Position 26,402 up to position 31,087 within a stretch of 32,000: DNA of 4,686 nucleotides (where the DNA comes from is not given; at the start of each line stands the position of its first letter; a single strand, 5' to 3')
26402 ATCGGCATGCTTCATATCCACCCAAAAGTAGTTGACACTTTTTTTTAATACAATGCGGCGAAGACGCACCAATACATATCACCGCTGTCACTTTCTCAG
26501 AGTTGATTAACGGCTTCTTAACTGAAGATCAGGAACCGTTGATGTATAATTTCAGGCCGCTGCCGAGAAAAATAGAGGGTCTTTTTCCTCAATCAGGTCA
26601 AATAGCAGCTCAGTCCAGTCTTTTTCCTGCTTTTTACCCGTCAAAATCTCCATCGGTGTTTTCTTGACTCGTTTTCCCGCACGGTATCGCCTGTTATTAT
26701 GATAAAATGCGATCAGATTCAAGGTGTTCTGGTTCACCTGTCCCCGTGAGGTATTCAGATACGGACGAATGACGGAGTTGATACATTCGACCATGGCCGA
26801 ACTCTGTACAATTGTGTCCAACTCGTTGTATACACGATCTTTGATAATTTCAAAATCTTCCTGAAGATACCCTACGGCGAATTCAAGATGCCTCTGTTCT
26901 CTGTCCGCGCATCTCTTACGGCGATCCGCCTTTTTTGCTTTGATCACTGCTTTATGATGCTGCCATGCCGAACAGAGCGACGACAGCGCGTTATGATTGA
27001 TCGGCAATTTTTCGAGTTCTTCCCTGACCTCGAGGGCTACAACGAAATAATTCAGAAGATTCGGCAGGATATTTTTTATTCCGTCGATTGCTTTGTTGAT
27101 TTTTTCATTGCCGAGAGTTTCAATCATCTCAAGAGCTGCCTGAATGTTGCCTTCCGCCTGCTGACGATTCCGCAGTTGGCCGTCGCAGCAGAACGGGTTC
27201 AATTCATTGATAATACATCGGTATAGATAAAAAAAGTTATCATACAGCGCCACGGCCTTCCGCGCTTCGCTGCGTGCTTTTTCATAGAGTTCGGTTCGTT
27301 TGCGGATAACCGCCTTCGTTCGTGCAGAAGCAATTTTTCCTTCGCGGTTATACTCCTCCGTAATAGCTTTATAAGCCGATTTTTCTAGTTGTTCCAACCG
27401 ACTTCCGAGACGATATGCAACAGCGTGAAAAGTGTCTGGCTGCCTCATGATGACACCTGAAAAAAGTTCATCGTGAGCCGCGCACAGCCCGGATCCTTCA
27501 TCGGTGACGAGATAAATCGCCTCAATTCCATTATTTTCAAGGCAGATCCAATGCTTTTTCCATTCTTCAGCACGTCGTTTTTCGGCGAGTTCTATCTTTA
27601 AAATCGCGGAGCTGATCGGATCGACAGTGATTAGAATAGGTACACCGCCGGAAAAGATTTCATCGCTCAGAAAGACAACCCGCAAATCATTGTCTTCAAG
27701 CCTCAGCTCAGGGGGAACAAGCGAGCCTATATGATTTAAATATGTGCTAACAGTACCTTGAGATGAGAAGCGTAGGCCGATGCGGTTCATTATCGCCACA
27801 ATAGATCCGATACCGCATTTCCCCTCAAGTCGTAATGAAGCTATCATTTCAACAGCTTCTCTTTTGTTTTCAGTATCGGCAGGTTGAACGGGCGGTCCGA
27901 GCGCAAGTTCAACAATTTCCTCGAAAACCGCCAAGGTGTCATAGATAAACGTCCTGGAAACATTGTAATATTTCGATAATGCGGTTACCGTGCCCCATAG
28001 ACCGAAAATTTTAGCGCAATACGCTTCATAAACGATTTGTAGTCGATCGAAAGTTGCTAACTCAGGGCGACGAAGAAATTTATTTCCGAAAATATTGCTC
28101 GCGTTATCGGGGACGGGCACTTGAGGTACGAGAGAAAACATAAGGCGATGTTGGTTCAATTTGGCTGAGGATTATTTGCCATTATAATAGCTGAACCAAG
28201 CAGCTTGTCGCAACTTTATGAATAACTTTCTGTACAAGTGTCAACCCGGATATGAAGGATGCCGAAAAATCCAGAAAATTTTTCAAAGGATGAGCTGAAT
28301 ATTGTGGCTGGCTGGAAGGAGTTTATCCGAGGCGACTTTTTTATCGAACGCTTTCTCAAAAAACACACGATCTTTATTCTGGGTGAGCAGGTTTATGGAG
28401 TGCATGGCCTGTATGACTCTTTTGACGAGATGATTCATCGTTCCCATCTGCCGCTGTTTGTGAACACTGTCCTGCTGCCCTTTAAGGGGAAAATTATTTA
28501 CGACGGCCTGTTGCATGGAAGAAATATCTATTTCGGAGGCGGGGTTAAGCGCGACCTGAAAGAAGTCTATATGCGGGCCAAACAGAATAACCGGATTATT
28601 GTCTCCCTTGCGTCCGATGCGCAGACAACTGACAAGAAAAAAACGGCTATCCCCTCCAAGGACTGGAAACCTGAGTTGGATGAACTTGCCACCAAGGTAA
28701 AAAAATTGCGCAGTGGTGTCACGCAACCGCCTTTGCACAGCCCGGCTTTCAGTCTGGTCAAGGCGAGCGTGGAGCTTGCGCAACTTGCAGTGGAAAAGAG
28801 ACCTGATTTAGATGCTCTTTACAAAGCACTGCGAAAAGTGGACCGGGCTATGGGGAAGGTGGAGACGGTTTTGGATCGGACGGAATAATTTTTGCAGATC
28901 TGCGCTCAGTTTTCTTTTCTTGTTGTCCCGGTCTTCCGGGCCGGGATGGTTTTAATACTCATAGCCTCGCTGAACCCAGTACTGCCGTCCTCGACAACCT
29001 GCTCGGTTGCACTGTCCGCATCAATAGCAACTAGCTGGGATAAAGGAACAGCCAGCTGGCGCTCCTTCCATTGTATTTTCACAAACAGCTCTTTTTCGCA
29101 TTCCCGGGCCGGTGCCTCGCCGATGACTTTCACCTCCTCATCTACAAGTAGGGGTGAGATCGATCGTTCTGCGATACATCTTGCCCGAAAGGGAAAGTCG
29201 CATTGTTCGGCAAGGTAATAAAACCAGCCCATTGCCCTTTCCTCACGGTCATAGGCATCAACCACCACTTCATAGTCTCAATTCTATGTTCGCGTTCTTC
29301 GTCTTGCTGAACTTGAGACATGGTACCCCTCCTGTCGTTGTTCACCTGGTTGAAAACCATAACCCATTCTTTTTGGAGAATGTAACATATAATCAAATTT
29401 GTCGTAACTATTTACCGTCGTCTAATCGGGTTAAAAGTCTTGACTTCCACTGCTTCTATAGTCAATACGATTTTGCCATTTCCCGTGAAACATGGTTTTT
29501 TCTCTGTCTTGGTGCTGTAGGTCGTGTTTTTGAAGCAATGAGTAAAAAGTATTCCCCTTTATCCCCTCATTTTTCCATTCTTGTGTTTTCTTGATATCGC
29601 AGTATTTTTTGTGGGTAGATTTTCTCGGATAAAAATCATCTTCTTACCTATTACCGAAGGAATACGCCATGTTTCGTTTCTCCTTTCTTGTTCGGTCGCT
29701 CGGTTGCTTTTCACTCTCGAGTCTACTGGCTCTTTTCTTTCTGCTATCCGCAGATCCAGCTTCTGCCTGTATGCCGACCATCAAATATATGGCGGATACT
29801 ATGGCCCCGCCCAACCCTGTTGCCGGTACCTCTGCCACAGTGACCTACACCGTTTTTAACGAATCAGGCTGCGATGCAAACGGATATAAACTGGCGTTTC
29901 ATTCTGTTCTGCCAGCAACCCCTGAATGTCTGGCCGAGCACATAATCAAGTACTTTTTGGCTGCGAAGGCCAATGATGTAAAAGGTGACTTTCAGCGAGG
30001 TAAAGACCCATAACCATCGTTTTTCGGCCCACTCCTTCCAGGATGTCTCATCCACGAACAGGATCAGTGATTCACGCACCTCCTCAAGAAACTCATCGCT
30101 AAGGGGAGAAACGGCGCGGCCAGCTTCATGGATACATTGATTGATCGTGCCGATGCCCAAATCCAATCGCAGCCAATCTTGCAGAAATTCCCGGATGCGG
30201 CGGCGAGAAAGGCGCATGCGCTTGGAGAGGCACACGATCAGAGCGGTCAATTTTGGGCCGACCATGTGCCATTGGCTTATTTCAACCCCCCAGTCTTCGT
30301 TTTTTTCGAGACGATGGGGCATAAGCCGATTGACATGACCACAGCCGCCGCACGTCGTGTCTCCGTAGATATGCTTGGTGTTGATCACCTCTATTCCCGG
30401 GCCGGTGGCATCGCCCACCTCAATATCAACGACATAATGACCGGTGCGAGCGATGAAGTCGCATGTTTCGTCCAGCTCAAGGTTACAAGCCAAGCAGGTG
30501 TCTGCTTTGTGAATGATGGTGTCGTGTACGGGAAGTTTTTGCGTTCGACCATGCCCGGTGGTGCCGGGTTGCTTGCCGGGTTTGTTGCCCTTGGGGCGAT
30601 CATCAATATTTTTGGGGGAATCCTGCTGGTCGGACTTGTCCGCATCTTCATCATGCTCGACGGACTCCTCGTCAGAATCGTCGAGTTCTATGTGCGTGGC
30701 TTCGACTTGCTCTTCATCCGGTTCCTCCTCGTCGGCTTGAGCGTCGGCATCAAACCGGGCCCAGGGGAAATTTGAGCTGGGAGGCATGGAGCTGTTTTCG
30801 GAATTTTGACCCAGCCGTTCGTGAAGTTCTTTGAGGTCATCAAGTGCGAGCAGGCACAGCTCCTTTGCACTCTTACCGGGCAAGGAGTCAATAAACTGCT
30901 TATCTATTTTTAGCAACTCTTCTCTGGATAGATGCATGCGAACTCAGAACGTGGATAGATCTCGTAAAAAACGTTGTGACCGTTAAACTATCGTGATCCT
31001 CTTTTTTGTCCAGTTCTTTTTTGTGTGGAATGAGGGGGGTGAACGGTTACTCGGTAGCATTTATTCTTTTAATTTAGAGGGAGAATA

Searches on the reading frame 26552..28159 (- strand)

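Call 6: search_protein_families(library=pfam, proteins=[window:26552-28159:-], max_evalue=0.01)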
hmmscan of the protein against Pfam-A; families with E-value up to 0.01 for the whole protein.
window:26552-28159:- (535 aa): 1 family
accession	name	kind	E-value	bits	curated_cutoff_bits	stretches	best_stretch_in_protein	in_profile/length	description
PF01610.23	DDE_Tnp_ISL3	-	0.00081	19.7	23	0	240-373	80-205/240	Transposase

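Call 7: search_protein_families(library=ncbifam, proteins=[window:26552-28159:-], max_evalue=0.01)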
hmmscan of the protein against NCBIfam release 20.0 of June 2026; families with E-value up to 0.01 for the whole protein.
window:26552-28159:- (535 aa): 0 families

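Call 74: search_protein_families(library=padloc, proteins=[window:26552-28159:-], max_evalue=0.01)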
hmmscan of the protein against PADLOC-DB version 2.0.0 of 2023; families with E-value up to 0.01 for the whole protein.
window:26552-28159:- (535 aa): 0 families

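Call 75: search_protein_families(library=phrogs, proteins=[window:26552-28159:-], max_evalue=0.01)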
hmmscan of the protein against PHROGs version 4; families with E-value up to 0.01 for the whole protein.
window:26552-28159:- (535 aa): 0 families

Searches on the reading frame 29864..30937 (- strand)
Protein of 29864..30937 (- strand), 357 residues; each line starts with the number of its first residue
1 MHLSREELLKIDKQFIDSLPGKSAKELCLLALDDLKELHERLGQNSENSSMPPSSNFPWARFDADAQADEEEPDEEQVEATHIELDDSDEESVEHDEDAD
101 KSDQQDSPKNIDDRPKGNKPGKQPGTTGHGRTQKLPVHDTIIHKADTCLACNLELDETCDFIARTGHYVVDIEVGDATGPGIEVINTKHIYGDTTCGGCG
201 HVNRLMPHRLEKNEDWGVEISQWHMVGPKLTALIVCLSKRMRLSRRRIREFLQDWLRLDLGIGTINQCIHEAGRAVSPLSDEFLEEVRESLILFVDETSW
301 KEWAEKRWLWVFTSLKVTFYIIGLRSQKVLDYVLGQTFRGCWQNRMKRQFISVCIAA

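Call 30: search_protein_families(library=pfam, proteins=[window:29864-30937:-], max_evalue=0.001)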
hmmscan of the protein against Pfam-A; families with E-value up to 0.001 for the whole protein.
window:29864-30937:- (357 aa): 2 families
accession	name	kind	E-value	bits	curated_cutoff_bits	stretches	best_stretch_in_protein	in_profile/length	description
PF03050.20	DDE_Tnp_IS66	-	1.2e-10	41.7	23.1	1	225-343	3-131/284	Transposase IS66 family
PF20042.4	DUF6444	-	2.5e-05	25.2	27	1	32-61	31-60/85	Family of unknown function (DUF6444)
